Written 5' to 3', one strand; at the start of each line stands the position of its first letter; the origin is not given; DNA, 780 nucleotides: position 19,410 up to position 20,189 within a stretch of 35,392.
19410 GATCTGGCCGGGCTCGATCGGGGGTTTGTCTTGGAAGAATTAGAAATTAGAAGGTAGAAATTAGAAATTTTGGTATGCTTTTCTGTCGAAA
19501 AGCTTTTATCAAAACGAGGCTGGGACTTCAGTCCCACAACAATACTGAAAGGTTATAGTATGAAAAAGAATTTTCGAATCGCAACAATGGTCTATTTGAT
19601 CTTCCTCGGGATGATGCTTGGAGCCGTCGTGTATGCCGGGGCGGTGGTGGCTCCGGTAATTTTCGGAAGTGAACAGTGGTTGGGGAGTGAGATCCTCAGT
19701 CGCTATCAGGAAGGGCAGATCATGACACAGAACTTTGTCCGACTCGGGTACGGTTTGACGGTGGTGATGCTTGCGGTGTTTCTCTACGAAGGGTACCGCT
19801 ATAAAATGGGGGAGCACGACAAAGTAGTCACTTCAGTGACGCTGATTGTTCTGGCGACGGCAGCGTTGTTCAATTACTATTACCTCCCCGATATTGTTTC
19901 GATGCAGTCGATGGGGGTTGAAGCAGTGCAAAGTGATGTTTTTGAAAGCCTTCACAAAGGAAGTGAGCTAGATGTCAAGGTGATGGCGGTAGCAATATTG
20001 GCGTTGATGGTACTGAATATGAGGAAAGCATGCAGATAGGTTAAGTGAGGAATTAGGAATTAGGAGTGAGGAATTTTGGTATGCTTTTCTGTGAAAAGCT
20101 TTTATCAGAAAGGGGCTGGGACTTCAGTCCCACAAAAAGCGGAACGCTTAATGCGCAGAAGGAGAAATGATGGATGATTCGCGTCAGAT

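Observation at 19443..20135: Small membrane-protein gene bracketed by two copies of a mosaic element (heptamer array, terminator hairpin, REP-like hairpin)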

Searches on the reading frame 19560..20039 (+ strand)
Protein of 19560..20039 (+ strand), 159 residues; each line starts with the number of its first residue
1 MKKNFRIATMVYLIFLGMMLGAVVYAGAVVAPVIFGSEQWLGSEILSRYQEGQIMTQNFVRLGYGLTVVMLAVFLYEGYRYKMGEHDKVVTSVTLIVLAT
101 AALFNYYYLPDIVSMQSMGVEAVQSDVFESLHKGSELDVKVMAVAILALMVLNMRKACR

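Call 14: search_protein_families(library=pfam, proteins=[window:19560-20039:+])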
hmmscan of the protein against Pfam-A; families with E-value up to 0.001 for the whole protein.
window:19560-20039:+ (159 aa): 1 family
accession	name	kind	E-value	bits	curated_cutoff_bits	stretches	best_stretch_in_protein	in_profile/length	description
PF13664.11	DUF4149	-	4e-13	49.9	24.6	1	15-119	2-100/102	Domain of unknown function (DUF4149)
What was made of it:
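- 19560..20039 (+): DUF4149/TMEM205-like membrane protein gene. It is ancestral at this position. Pfam PF13664 (call 14).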

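Call 16: find_encoding_contigs(protein=window:19560-20039:+, flank=10000, max_places=10)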
Protein window:19560-20039:+ (159 aa): no gene with exactly this product is on record in the collection.
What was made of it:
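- Tried and rejected: Exact-protein look-up of the window's DUF4149 protein: not on record (call 16).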

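Call 17: find_homologous_proteins(query=window:19560-20039:+)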
Query window:19560-20039:+ (159 aa): 146 proteins with E <= 0.001 among 533 candidates; the best 120 are listed.
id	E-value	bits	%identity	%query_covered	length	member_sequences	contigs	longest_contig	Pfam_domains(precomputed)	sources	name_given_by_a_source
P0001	2.0e-93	328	98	100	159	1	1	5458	PF13664.12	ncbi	-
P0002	3.0e-92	324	97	100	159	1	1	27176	PF13664.12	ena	-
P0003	3.9e-92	324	96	100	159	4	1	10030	PF13664.12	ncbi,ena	-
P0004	1.0e-88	313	93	100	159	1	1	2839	PF13664.12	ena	-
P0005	3.8e-87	308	99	94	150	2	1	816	PF13664.12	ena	-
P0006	4.9e-82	291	86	100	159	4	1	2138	PF13664.12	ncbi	-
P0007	5.9e-81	288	82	100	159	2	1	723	PF13664.12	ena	-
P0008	1.2e-74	267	79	100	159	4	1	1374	PF13664.12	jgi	-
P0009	4.2e-74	265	79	100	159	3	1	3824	PF13664.12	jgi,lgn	-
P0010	6.4e-70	252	74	100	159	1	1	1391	PF13664.12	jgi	-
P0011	3.6e-69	249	74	100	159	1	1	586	PF13664.12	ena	-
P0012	3.9e-66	239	70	100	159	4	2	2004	PF13664.12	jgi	jgi:hypothetical protein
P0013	7.9e-66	238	70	100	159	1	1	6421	PF13664.12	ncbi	-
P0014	3.3e-65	236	70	100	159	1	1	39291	PF13664.12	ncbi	-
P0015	2.1e-64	234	70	100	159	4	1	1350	PF13664.12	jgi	jgi:hypothetical protein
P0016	4.1e-64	233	69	100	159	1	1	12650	PF13664.12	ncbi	-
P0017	6.6e-64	232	69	100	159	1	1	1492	PF13664.12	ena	-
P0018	7.2e-64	232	67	100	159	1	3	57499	PF13664.12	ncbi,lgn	-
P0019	3.9e-63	230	67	100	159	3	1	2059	PF13664.12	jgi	-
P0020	8.9e-63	229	67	100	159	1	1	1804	PF13664.12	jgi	-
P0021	6.3e-62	226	66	100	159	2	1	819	PF13664.12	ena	-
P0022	3.1e-61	224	66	100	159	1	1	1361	PF13664.12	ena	-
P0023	3.2e-61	224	66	100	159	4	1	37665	PF13664.12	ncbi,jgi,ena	-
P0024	3.2e-61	224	67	100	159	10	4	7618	PF13664.12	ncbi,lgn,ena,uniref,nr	ncbi:DUF4149 domain-containing protein [Nitratifractor sp.]|uniref:DUF4149 domain-containing protein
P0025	6.2e-61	223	72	94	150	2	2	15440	PF13664.12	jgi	jgi:hypothetical protein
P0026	2.6e-60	221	67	100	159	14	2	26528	PF13664.12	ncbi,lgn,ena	-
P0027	4.8e-60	220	64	100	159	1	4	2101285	PF13664.12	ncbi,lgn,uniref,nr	ncbi:DUF4149 domain-containing protein [Nitratifractor salsuginis]|uniref:TMEM205-like domain-contai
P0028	7.7e-60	219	64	100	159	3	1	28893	PF13664.12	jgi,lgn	jgi:hypothetical protein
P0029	8.1e-60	219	64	100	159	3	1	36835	PF13664.12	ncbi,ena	-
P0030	1.9e-59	218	62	100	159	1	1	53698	PF13664.12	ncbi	-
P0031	3.9e-58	214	62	100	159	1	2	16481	PF13664.12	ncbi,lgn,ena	-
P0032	6.7e-58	213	62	100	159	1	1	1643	PF13664.12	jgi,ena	-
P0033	8.0e-58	213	64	100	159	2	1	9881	PF13664.12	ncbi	-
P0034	2.8e-57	211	67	94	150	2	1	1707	PF13664.12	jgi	jgi:hypothetical protein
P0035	1.0e-56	209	60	100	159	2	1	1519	PF13664.12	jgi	-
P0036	8.2e-56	206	62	100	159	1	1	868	PF13664.12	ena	-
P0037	5.3e-55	203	59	100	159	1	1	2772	PF13664.12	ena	-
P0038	5.4e-55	203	62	100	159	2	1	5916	PF13664.12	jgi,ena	-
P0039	1.1e-54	202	61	100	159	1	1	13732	PF13664.12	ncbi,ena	-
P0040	1.3e-54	202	60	100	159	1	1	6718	PF13664.12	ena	-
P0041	2.2e-54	201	62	100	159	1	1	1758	PF13664.12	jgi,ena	-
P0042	5.1e-54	200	60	100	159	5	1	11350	PF13664.12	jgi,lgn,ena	-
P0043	6.7e-54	200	57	100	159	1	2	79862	PF13664.12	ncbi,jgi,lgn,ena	jgi:hypothetical protein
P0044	9.0e-54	199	58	100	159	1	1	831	PF13664.12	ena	-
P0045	1.1e-53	199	58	100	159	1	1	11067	PF13664.12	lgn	-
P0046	1.4e-53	199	56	100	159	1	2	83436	PF13664.12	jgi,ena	jgi:hypothetical protein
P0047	1.5e-53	199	60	100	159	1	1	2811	PF13664.12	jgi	-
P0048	2.6e-53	198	62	100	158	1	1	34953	PF13664.12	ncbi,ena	-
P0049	3.4e-53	198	58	100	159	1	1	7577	PF13664.12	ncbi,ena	-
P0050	4.4e-53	197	55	100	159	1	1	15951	PF13664.12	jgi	jgi:hypothetical protein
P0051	6.1e-53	197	59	100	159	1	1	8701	PF13664.12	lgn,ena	-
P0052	6.9e-53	197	56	100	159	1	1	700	PF13664.12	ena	-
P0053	7.3e-53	196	62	100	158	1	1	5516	PF13664.12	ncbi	-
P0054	9.1e-53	196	57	100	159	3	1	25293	PF13664.12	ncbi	-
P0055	1.6e-52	195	60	100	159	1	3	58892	PF13664.12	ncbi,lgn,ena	ncbi:DUF4149 domain-containing protein [Nitratifractor sp.]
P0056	2.1e-52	195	59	100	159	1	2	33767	PF13664.12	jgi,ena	-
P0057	2.4e-52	195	59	100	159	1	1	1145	PF13664.12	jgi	jgi:hypothetical protein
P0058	3.3e-52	194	58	100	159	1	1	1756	PF13664.12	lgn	-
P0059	4.3e-52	194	59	100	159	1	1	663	PF13664.12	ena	-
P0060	5.4e-52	194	58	100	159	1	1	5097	PF13664.12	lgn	-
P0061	7.5e-52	193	58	100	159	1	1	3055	PF13664.12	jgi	jgi:hypothetical protein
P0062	1.3e-51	192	58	100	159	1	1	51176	PF13664.12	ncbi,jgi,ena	-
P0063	1.3e-51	192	58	100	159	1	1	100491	PF13664.12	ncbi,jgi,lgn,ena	-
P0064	1.4e-51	192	56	100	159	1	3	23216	PF13664.12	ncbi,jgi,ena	-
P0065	1.4e-51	192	58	100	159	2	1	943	PF13664.12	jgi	-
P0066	1.8e-51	192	58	100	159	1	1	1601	PF13664.12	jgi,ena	-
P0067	2.3e-51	192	57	100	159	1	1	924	PF13664.12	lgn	-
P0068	2.7e-51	191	59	100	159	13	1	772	PF13664.12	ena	-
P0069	3.0e-51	191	58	100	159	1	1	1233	PF13664.12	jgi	jgi:hypothetical protein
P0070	3.5e-51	191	57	100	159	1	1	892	PF13664.12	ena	-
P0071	3.7e-51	191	58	100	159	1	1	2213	PF13664.12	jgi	-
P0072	4.5e-51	191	58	100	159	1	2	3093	PF13664.12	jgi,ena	-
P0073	5.4e-51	190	57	100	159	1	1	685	PF13664.12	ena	-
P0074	7.3e-51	190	57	100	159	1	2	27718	PF13664.12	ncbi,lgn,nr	ncbi:MAG: DUF4149 domain-containing protein [Campylobacterota bacterium]|nr:DUF4149 domain-containin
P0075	7.9e-51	190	57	100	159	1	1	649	PF13664.12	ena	-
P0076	9.4e-51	190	57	100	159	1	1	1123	PF13664.12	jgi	-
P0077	9.8e-51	190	57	100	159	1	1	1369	PF13664.12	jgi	jgi:uncharacterized membrane protein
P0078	1.1e-50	189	56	100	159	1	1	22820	PF13664.12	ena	-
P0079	1.6e-50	189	57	100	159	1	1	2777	PF13664.12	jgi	jgi:uncharacterized membrane protein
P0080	1.6e-50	189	57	100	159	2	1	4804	PF13664.12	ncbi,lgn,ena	-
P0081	1.6e-50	189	55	100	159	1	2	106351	PF13664.12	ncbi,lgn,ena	-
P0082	1.7e-50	189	58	100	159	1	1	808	PF13664.12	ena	-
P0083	2.4e-50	188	57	100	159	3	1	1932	PF13664.12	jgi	-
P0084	3.2e-50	188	54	100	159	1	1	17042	PF13664.12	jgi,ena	-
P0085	3.2e-50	188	57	100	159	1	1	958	PF13664.12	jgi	-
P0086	4.2e-50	188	57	100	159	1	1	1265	PF13664.12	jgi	jgi:hypothetical protein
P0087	4.8e-50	187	57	100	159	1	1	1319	PF13664.12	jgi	-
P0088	7.6e-50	187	54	100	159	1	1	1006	PF13664.12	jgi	-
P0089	1.3e-49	186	57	100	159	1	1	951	PF13664.12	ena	-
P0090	1.6e-49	186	57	94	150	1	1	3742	PF13664.12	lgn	-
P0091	5.6e-49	184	55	100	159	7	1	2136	PF13664.12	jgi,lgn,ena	-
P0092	7.3e-49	183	54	100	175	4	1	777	PF13664.12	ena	-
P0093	7.7e-49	183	54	100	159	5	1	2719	PF13664.12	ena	-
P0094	1.3e-48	183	54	100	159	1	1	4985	PF13664.12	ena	-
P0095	7.6e-48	180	54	100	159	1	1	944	PF13664.12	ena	-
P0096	2.5e-47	179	52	100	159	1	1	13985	PF13664.12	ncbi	-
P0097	4.3e-47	178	53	100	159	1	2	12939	PF13664.12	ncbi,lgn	-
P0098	5.3e-47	177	56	100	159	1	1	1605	PF13664.12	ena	-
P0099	5.4e-47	177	53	100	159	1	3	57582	PF13664.12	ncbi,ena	-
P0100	9.6e-47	177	51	100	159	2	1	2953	PF13664.12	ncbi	-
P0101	9.8e-47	177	52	100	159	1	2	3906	PF13664.12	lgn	-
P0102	1.4e-46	176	52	100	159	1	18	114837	PF13664.12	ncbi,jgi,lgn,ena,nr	ncbi:MAG TPA: DUF4149 domain-containing protein [Sulfurovum sp.]|jgi:hypothetical protein|nr:MAG: hy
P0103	1.9e-46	176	52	100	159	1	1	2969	PF13664.12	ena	-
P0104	2.3e-46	175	56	88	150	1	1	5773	PF13664.12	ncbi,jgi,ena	-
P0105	9.8e-46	173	52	100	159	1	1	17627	PF13664.12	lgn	-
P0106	1.0e-45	173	54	89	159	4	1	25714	PF13664.12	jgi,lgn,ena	-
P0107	1.3e-45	173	52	97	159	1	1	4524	PF13664.12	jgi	-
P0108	1.9e-45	172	53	100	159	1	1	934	PF13664.12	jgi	-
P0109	7.1e-45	171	51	100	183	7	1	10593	PF13664.12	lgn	-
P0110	7.9e-45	170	48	100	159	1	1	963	PF13664.12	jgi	jgi:hypothetical protein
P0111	1.2e-44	170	50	100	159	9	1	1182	PF13664.12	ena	-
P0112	1.5e-44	170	55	100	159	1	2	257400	PF13664.12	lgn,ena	-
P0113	1.6e-44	169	48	100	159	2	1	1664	PF13664.12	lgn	-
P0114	3.1e-44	168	51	99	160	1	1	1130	PF13664.12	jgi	jgi:hypothetical protein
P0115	5.6e-44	168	51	100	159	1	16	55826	PF13664.12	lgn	-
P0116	6.0e-44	168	50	100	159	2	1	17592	PF13664.12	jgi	jgi:hypothetical protein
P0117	1.2e-43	167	50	100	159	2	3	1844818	PF13664.12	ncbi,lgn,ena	-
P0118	1.5e-43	166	50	100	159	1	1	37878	PF13664.12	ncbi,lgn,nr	ncbi:MAG: DUF4149 domain-containing protein [Campylobacterales bacterium]|nr:DUF4149 domain-containi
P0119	3.6e-43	165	50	100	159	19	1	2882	PF13664.12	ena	-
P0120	3.9e-43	165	51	100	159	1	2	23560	PF13664.12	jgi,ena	-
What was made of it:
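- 19560..20039 (+): 146 homologues (call 17).
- The DUF4149 protein is 64% identical to that of N. salsuginis (call 17).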

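Call 18: find_encoding_contigs(protein=P0002, flank=10000, max_places=3)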
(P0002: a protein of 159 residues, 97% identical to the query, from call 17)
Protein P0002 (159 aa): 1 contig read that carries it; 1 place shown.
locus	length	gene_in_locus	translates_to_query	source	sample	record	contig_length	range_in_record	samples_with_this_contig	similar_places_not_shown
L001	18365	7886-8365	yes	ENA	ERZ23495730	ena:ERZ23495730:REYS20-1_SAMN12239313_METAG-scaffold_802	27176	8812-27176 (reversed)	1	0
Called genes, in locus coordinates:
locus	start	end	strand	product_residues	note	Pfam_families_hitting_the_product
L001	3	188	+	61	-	?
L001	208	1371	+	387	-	PF01476:LysM, PF23446:LysM1_NFP_LYK (weak), PF23473:LysM3_LYK4_5 (weak)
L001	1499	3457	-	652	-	PF00005:ABC_tran, PF13175:AAA_15 (faint), PF13555:AAA_29 (faint), PF13304:AAA_21 (faint), PF12848:ABC_tran_Xtn, PF00005:ABC_tran, PF02463:SMC_N, PF16326:ABC_tran_CTD, +1 more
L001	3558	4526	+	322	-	PF00365:PFK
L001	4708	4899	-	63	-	PF21748:UPF0150 (weak)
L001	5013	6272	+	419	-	PF16491:Peptidase_M48_N, PF05569:Peptidase_M56 (weak), PF01435:Peptidase_M48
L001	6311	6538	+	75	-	-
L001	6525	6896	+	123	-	PF01850:PIN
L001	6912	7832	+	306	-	PF17827:PrmC_N, PF05175:MTS, PF06325:PrmA (weak), PF13649:Methyltransf_25 (weak)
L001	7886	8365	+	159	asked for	PF13664:DUF4149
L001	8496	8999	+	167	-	PF03167:UDG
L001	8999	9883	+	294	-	PF00149:Metallophos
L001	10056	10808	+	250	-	PF01636:APH, PF01633:Choline_kinase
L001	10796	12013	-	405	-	PF00291:PALP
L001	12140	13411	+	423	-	PF05343:Peptidase_M42 (faint), PF01546:Peptidase_M20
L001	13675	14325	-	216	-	PF00633:HHH (faint), PF00730:HhH-GPD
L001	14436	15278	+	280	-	PF13145:Rotamase_2, PF13616:Rotamase_3, PF00639:Rotamase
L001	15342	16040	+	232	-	PF13145:Rotamase_2 (weak), PF01476:LysM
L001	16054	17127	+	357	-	PF01116:F_bP_aldolase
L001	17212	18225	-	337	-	PF00268:Ribonuc_red_sm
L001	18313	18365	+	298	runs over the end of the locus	-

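Call 19: find_encoding_contigs(protein=P0003, flank=10000, max_places=3)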
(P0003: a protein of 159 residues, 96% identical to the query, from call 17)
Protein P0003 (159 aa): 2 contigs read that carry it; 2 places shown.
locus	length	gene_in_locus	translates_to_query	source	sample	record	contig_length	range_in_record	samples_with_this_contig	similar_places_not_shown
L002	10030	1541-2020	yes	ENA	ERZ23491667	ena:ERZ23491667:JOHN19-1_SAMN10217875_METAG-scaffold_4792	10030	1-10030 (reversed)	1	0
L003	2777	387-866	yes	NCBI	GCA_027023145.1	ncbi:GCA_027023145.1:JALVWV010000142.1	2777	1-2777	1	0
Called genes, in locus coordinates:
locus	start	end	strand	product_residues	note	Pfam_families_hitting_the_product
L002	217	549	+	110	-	-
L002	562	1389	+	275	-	PF17827:PrmC_N, PF05175:MTS, PF06325:PrmA (weak), PF01170:UPF0020 (weak), PF12847:Methyltransf_18 (weak), PF13847:Methyltransf_31 (weak), PF08242:Methyltransf_12 (weak), PF13649:Methyltransf_25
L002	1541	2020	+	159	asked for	PF13664:DUF4149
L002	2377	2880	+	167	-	PF03167:UDG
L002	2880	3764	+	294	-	PF00149:Metallophos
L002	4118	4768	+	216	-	PF01636:APH, PF01633:Choline_kinase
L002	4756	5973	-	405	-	PF00291:PALP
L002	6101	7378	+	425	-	PF05343:Peptidase_M42 (faint), PF01546:Peptidase_M20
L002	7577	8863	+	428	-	PF09903:DUF2130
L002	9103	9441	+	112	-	PF03683:UPF0175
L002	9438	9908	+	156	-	PF11848:DUF3368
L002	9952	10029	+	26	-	?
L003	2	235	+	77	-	?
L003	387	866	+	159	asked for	PF13664:DUF4149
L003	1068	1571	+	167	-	PF03167:UDG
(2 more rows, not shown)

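Call 20: find_encoding_contigs(protein=P0014, flank=10000, max_places=3)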
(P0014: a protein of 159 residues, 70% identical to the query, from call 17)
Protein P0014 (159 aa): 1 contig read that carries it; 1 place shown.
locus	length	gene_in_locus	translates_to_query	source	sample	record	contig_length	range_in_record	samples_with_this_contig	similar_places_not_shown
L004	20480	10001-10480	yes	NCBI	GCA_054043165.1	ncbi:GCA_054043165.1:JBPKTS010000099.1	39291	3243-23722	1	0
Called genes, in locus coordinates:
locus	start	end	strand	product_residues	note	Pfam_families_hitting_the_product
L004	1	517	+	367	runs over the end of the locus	PF01041:DegT_DnrJ_EryC1, PF00155:Aminotran_1_2 (faint)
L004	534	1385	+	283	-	PF00696:AA_kinase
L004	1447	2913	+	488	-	PF14821:Thr_synth_N, PF00291:PALP, PF24857:THR4_C (faint)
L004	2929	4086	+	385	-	PF01476:LysM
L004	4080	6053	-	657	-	PF00005:ABC_tran, PF03193:RsgA_GTPase (faint), PF13555:AAA_29 (faint), PF01926:MMR_HSR1 (faint), PF12848:ABC_tran_Xtn, PF00005:ABC_tran, PF02463:SMC_N, PF16326:ABC_tran_CTD, +1 more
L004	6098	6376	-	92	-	-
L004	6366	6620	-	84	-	-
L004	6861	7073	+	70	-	-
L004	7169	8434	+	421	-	PF16491:Peptidase_M48_N, PF05569:Peptidase_M56 (weak), PF01435:Peptidase_M48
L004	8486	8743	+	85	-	-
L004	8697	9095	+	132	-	PF02452:PemK_toxin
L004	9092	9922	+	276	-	PF17827:PrmC_N, PF05175:MTS, PF06325:PrmA (weak), PF12847:Methyltransf_18 (weak), PF13649:Methyltransf_25, PF13847:Methyltransf_31 (weak), PF08242:Methyltransf_12 (weak)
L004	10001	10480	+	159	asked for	PF13664:DUF4149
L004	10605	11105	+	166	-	PF03167:UDG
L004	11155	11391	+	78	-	PF13711:DUF4160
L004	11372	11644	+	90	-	PF10387:DUF2442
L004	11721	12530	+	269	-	PF00149:Metallophos, PF06874:FBPase_2 (weak)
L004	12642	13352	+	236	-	PF01636:APH, PF01633:Choline_kinase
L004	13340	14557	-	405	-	PF00291:PALP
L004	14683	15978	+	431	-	PF01546:Peptidase_M20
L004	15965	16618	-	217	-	PF00633:HHH (faint), PF00730:HhH-GPD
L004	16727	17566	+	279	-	PF13145:Rotamase_2, PF13616:Rotamase_3, PF00639:Rotamase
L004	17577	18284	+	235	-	PF01476:LysM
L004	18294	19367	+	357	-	PF01116:F_bP_aldolase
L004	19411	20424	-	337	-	PF00268:Ribonuc_red_sm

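Call 36: find_encoding_contigs(protein=P0027, flank=10000, max_places=1)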
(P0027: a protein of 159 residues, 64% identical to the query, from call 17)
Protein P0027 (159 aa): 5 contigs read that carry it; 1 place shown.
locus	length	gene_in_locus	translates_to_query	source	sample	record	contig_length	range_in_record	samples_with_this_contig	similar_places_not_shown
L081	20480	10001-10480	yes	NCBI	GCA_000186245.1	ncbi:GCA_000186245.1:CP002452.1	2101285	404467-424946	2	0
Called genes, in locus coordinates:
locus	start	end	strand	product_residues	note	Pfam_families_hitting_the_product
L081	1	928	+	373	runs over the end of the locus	PF01212:Beta_elim_lyase (weak), PF01041:DegT_DnrJ_EryC1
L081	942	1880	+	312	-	PF02606:LpxK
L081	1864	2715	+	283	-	PF00696:AA_kinase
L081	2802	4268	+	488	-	PF14821:Thr_synth_N, PF00291:PALP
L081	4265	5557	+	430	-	PF01476:LysM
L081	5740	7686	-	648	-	PF00005:ABC_tran, PF02463:SMC_N (faint), PF03193:RsgA_GTPase (faint), PF13175:AAA_15 (faint), PF12848:ABC_tran_Xtn, PF00005:ABC_tran, PF13304:AAA_21 (weak), PF16326:ABC_tran_CTD, +5 more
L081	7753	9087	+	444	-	PF16491:Peptidase_M48_N, PF01435:Peptidase_M48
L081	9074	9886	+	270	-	PF17827:PrmC_N, PF01170:UPF0020 (weak), PF01596:Methyltransf_3 (faint), PF05175:MTS, PF06325:PrmA (weak), PF13847:Methyltransf_31 (weak), PF13649:Methyltransf_25 (weak)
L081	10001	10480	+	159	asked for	PF13664:DUF4149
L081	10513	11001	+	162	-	PF03167:UDG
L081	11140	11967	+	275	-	PF00149:Metallophos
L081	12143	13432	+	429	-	PF01546:Peptidase_M20, PF05343:Peptidase_M42 (faint)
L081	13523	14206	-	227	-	PF00072:Response_reg, PF00486:Trans_reg_C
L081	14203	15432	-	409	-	PF00989:PAS, PF08448:PAS_4, PF13426:PAS_9, PF08447:PAS_3, PF02518:HATPase_c, PF14501:HATPase_c_5 (weak)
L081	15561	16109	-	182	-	PF02482:Ribosomal_S30AE, PF16321:Ribosom_S30AE_C (weak)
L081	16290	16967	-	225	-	PF07963:N_methyl (weak)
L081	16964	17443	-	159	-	-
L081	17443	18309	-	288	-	-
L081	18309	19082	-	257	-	-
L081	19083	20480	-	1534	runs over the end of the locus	PF17892:Cadherin_5 (weak), PF17963:Big_9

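Call 37: find_encoding_contigs(protein=P0102, flank=10000, max_places=1)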
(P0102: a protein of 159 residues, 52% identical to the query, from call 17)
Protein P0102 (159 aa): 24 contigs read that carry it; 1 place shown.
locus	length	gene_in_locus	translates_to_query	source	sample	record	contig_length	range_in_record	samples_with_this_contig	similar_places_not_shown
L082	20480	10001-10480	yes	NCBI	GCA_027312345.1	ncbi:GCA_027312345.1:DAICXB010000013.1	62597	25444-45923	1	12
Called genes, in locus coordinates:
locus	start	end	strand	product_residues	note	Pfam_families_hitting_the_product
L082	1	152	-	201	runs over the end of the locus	PF00753:Lactamase_B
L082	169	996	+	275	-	PF04305:DUF455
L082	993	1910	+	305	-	PF02606:LpxK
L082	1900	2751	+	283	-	PF00696:AA_kinase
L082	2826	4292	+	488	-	PF14821:Thr_synth_N, PF00291:PALP, PF24857:THR4_C (weak)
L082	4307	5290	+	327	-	PF01476:LysM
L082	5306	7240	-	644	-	PF00005:ABC_tran, PF02463:SMC_N (faint), PF03193:RsgA_GTPase (faint), PF13555:AAA_29 (faint), PF00350:Dynamin_N (faint), PF12848:ABC_tran_Xtn (weak), PF00005:ABC_tran, PF16326:ABC_tran_CTD, +4 more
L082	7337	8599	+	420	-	PF16491:Peptidase_M48_N, PF01435:Peptidase_M48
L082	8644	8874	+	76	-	-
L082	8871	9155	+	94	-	PF05016:ParE_toxin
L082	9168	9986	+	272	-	PF17827:PrmC_N, PF05175:MTS, PF12847:Methyltransf_18 (weak), PF13649:Methyltransf_25 (weak)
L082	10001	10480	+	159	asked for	PF13664:DUF4149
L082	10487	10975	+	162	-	PF03167:UDG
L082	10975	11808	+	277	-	PF00149:Metallophos, PF06874:FBPase_2 (faint)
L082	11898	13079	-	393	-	PF03738:GSP_synth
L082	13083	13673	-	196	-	PF26303:UPF0323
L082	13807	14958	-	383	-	PF00091:Tubulin, PF12327:FtsZ_C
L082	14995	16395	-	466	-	PF01869:BcrAD_BadFG (faint), PF14450:FtsA, PF02491:SHS2_FTSA, PF14450:FtsA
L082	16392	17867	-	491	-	PF13623:SurA_N_2, PF13624:SurA_N_3, PF13145:Rotamase_2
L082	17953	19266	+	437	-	PF00202:Aminotran_3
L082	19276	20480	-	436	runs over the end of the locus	PF08238:Sel1 (faint)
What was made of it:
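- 19560..20039 (+): Synteny in L001, L002, L004, L081 and L082 (calls 18-20, 36, 37).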

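Call 72: search_protein_families(library=ncbifam, proteins=[window:19560-20039:+], max_evalue=0.01)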
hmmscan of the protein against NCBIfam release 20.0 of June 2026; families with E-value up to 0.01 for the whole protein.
window:19560-20039:+ (159 aa): 0 families
